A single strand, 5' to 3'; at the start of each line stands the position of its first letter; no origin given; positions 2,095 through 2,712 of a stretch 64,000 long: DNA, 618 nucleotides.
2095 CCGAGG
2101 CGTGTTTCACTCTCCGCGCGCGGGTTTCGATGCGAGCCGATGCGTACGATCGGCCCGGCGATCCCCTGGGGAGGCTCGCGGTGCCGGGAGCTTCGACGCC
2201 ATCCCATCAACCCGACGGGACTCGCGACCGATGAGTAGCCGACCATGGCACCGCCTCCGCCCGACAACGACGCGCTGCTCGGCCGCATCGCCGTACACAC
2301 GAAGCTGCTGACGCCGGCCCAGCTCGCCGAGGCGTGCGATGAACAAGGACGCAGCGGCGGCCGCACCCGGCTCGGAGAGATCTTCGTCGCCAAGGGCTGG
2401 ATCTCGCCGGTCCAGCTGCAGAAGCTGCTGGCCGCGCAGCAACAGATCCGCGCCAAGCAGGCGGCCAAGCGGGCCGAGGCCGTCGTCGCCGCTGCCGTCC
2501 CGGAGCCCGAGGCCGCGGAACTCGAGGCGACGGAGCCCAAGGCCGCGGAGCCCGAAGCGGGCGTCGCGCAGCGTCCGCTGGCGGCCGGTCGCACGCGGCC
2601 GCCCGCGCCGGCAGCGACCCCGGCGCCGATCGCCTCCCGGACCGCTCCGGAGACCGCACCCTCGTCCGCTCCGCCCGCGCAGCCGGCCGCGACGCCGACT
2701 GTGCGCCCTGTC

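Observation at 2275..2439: PilT-family ATPase carrying an N-terminal MshEN-type c-di-GMP receptor motif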

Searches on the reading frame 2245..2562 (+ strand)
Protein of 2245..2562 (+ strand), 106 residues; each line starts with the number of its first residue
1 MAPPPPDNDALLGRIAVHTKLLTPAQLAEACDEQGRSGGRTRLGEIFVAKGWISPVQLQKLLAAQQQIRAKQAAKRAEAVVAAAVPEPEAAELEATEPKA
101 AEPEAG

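Call 5: search_solved_structures(query=window:2245-2562:+, max_evalue=10, show_alignments=5)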
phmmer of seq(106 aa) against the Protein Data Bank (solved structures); distinct sequences matched with E-value up to 10: 14.
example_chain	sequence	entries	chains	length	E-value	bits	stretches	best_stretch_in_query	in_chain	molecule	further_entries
5zfr_A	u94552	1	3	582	9e-07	32.7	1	8-86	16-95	Type IV pilus biogenesis ATPase PilB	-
5tsg_B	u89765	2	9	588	3.5e-05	27.7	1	11-90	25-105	Type IV pilus biogenesis ATPase PilB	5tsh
6olj_C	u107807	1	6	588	3.5e-05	27.6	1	11-90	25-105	Type IV pilus biogenesis ATPase PilB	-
5htl_A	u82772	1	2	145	0.0017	22.3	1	12-93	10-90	MSHA biogenesis protein MshE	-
6f8l_G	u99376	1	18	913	0.0032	21.4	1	39-68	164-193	Type IV pilus assembly protein PilF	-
9qt5_N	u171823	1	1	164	0.013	19.4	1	35-102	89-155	Large ribosomal subunit protein bL17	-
8pfa_A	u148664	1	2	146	0.088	16.7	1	39-68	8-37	c-di-GMP binding domain of the ATPase enzyme PilF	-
1zd0_A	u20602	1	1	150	0.2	15.6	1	38-65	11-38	hypothetical protein PF0523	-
8pdk_A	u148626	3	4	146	0.21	15.5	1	39-68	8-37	c-di-GMP binding domain of the ATPase enzyme PilF | ATP-binding motif-containing protein pilF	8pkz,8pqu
9glg_A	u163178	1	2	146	0.23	15.4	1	39-69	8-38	ATP-binding motif-containing protein pilF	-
6ejf_J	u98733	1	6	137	0.42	14.6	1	42-68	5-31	Type IV pilus assembly protein PilF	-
9gl5_A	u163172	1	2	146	0.44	14.5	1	39-68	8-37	ATP-binding motif-containing protein pilF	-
6ejf_G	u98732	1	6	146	0.45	14.5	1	12-65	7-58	Type IV pilus assembly protein PilF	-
8pe0_A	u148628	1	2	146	0.49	14.4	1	41-68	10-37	c-di-GMP binding domain of the ATPase enzyme PilF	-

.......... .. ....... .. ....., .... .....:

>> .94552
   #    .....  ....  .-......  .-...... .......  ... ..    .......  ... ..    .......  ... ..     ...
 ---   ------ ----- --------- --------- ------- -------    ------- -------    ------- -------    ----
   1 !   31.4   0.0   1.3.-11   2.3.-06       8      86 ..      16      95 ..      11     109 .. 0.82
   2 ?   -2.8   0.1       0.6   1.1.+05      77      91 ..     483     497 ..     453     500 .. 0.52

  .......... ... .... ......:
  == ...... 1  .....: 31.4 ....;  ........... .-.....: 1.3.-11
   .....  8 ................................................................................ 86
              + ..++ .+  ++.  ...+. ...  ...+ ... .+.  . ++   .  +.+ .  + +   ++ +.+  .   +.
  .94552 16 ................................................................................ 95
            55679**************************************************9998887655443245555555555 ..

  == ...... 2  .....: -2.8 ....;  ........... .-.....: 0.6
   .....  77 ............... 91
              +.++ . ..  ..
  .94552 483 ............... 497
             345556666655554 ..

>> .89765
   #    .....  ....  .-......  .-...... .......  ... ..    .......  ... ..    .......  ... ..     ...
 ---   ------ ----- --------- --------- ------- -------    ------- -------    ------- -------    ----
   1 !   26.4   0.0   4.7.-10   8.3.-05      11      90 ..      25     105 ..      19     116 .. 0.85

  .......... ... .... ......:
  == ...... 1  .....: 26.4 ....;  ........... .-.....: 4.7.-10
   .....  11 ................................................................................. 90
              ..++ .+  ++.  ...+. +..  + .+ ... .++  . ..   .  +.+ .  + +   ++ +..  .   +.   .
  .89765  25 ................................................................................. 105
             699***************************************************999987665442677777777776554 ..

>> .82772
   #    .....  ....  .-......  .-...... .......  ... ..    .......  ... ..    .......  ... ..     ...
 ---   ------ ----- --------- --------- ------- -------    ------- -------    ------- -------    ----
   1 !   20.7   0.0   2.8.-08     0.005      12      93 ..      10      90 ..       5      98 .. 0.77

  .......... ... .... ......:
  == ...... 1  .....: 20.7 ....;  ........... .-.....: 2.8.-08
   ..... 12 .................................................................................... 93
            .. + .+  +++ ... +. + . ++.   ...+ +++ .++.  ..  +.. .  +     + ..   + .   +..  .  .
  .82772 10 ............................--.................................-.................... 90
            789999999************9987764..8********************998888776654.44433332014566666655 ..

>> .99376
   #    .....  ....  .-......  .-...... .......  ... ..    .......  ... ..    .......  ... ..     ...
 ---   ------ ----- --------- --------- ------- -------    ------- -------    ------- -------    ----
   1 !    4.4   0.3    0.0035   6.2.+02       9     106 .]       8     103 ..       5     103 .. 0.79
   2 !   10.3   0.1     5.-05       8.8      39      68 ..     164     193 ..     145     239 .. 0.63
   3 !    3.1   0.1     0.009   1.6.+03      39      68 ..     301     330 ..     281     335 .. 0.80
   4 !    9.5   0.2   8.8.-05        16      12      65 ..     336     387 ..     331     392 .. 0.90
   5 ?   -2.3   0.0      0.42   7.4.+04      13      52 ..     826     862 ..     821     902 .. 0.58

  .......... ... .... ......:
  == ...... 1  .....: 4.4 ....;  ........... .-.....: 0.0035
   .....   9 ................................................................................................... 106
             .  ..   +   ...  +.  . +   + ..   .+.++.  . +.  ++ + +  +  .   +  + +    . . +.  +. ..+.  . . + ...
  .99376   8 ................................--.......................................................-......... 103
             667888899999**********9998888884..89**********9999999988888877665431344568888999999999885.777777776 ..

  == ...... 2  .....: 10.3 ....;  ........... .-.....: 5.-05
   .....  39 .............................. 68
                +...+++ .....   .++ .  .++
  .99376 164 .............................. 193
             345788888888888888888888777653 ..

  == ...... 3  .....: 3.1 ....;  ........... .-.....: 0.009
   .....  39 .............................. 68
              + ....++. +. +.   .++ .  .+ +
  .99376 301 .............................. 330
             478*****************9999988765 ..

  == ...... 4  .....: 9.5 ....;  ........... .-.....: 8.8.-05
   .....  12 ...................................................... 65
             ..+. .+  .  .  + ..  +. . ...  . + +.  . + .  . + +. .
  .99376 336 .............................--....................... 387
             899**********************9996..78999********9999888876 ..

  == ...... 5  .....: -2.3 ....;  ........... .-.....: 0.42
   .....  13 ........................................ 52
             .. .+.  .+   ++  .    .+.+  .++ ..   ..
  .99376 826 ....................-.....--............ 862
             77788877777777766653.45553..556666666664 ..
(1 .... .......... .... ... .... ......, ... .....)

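Call 63: search_protein_families(library=ncbifam, proteins=[window:2245-2499:+], max_evalue=10)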
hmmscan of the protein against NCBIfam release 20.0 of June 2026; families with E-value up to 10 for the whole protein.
seq(85 aa): 3 families
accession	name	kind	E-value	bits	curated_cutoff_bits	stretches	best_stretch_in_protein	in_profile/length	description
NF053729.1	c-di-GMP_motif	domain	4.4e-13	48.8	38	1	12-65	2-53/53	cyclic di-GMP-binding domain-containing protein, MshE-related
NF008411.1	PRK11234.1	equivalog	7.4e-06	24.6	1170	1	10-73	482-542/723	cyclic di-3',5'-guanylate-activated glycosyltransferase NfrB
NF012033.0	PRK15489.1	equivalog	0.00013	20.2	537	1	11-68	492-547/703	glycosyl transferase family protein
